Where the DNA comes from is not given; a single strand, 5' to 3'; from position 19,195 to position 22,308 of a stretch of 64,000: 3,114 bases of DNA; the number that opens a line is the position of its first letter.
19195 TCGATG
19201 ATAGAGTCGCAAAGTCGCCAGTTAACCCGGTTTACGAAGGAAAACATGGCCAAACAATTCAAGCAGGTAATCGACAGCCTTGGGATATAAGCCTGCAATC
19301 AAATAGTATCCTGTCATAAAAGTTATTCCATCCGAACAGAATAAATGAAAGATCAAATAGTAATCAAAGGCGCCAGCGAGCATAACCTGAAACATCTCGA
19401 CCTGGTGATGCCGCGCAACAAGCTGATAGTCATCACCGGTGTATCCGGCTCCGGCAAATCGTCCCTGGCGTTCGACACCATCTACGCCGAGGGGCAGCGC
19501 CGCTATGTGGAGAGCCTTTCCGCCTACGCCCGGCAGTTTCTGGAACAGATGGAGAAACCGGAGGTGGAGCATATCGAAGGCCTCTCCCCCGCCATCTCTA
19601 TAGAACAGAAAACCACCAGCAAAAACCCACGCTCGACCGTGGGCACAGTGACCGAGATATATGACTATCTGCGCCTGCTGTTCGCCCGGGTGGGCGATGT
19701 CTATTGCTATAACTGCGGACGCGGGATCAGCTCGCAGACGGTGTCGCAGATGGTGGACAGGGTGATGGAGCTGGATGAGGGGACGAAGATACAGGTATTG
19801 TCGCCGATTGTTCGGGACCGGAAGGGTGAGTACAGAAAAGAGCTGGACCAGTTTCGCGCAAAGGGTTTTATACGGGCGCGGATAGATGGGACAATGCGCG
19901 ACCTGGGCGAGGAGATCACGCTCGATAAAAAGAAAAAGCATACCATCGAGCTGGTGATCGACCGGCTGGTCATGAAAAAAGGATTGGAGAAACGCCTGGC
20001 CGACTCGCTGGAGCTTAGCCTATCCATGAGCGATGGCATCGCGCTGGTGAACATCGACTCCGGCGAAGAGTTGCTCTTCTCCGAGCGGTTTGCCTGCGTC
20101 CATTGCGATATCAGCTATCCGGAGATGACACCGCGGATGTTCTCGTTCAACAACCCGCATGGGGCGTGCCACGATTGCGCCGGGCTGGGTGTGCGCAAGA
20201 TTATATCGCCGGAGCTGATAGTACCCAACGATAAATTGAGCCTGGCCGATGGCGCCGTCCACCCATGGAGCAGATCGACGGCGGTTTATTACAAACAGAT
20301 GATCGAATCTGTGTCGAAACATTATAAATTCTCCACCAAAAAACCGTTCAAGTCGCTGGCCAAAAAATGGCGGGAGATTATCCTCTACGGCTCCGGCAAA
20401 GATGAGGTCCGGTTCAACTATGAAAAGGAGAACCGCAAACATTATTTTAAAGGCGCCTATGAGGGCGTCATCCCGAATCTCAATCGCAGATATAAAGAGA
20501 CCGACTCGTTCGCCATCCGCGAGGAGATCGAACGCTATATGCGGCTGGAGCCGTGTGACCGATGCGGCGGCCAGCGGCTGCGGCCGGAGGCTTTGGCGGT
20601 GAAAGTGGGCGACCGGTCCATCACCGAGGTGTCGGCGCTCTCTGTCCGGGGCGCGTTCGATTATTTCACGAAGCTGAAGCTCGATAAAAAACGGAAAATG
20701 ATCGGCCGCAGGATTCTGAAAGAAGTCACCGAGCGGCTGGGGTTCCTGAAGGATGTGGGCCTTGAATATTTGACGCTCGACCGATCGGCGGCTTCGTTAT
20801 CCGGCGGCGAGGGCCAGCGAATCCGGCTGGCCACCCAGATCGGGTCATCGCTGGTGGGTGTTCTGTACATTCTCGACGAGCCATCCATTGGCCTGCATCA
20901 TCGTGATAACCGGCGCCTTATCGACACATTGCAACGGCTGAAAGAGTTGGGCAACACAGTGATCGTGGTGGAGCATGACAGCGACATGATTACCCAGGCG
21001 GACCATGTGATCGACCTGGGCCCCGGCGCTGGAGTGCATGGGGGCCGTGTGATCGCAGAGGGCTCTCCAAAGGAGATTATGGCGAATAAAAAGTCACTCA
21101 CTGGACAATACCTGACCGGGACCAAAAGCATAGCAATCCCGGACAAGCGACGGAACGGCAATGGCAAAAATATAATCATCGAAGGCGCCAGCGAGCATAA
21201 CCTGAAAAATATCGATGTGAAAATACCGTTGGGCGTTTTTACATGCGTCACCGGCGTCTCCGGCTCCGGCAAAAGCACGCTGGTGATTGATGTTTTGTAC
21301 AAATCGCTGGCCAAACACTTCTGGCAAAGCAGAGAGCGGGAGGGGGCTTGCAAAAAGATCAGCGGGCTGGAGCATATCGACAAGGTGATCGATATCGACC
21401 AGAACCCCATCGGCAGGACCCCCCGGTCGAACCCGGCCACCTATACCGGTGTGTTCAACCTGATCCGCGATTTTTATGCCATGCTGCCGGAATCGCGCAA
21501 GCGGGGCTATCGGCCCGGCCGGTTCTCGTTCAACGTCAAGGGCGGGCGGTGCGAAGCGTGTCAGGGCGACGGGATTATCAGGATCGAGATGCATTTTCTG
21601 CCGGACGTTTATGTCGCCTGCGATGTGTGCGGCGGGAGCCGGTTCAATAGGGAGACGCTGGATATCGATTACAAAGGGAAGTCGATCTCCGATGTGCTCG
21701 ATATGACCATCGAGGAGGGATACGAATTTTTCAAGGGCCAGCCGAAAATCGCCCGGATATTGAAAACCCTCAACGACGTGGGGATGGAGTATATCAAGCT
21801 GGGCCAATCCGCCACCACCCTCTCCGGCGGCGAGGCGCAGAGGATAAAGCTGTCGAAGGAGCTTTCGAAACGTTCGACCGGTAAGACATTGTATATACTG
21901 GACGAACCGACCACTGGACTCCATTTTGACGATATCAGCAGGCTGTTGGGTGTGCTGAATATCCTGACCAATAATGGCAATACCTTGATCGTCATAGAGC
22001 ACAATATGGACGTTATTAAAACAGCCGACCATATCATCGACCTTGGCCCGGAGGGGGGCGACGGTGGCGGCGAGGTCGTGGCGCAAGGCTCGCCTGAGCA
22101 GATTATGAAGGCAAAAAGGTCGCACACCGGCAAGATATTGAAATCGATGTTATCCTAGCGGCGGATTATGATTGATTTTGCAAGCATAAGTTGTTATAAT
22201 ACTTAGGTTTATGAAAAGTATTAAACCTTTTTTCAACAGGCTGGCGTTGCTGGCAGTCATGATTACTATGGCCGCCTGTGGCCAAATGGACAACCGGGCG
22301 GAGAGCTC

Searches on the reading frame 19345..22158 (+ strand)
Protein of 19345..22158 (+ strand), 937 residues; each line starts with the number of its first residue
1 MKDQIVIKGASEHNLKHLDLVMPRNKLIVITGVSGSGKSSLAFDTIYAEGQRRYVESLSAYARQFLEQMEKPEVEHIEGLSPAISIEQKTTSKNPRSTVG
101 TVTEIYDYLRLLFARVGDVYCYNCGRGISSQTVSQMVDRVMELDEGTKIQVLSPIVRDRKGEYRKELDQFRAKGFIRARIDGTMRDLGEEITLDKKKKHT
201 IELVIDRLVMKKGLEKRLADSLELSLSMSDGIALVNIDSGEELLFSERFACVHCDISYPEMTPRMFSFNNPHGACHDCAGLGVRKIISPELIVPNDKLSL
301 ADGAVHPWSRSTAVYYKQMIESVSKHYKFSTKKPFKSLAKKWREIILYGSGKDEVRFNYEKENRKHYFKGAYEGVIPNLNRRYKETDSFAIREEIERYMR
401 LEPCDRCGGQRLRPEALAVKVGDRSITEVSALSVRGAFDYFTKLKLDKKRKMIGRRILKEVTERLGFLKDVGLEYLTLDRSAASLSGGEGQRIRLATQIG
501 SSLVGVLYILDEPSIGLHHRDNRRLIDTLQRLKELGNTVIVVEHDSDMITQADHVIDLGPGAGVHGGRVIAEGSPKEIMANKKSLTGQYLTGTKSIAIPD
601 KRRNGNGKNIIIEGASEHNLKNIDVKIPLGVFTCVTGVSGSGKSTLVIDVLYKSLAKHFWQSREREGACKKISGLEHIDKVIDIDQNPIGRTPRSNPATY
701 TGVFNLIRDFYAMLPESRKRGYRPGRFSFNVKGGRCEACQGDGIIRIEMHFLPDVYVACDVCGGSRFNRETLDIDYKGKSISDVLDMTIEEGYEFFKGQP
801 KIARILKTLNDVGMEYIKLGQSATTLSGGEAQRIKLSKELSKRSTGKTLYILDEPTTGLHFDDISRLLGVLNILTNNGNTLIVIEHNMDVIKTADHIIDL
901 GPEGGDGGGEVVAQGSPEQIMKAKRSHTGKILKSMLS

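Call 38: search_protein_families(library=pfam, proteins=[window:19345-22158:+], max_evalue=0.00001)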
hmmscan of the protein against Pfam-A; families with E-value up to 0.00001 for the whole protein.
window:19345-22158:+ (937 aa): 8 families
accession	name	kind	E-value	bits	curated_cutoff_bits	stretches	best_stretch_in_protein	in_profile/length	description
PF17755.6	UvrA_DNA-bind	-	4.9e-42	143.1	23.2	1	289-397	2-110/110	UvrA DNA-binding domain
PF17760.6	UvrA_inter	-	4.3e-38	130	23.3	1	131-237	1-107/109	UvrA interaction domain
PF00005.33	ABC_tran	-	6.1e-20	72.7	25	0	792-857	79-137/137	ABC transporter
PF02463.25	SMC_N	-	2e-11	44.2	40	0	25-557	24-210/220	RecF/RecN/SMC N terminal domain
PF13304.12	AAA_21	-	3.2e-08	34.5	27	0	840-884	252-296/304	AAA domain, putative AbiEii toxin, Type IV TA system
PF13555.12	AAA_29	-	2.7e-07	30.7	27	0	627-647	19-39/61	P-loop containing region of AAA domain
PF13191.12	AAA_16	-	9.2e-07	29.9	32.6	0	24-69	23-73/167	AAA ATPase domain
PF13481.12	AAA_25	-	1.1e-06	28.8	27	0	623-661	26-65/195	AAA domain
